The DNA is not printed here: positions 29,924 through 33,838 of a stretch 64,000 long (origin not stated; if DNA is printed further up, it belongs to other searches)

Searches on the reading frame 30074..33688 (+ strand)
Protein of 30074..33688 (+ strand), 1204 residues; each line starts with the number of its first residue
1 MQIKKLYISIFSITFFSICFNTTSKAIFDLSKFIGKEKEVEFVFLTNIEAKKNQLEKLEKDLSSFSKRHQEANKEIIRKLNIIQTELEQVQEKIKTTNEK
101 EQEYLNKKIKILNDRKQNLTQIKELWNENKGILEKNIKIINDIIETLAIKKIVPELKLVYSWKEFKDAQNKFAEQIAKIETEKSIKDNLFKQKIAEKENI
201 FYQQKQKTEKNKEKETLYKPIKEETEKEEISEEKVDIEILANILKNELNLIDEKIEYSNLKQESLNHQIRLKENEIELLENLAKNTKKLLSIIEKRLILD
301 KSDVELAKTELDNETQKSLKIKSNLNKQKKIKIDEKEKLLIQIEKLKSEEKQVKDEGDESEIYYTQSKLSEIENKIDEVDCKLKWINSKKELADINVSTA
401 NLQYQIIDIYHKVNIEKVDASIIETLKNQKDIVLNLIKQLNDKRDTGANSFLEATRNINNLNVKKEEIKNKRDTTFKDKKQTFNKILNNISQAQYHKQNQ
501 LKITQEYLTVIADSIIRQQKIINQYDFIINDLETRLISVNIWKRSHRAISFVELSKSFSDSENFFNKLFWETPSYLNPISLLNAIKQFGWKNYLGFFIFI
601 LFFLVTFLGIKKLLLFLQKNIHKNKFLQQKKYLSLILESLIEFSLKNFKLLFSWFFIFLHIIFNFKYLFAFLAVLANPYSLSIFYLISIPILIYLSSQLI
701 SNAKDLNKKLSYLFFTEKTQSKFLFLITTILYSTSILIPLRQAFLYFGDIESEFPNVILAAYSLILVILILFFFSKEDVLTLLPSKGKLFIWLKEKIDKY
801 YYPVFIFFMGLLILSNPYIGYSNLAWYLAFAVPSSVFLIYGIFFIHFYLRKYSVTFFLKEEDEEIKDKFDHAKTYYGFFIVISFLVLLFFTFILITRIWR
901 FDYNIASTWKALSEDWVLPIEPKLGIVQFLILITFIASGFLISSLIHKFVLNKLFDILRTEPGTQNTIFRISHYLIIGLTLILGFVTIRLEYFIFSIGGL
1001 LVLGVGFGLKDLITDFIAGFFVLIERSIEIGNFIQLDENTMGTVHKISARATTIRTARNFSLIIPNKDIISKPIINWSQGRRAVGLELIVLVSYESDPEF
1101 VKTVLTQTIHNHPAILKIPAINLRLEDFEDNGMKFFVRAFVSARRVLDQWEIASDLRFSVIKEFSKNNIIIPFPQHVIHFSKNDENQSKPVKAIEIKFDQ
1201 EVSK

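Call 65: search_protein_families(library=pfam, proteins=[window:30074-33688:+], max_evalue=0.00001)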
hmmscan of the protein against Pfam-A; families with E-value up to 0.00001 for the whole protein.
window:30074-33688:+ (1204 aa): 2 families
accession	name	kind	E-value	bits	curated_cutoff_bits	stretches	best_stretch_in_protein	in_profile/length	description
PF00924.24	MS_channel_2nd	-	1.6e-17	63.8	20.2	1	1011-1078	1-67/68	Mechanosensitive ion channel, beta-domain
PF21082.3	MS_channel_3rd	-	2.9e-11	44.1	21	1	1087-1171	2-88/88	Mechanosensitive ion channel MscS, C-terminal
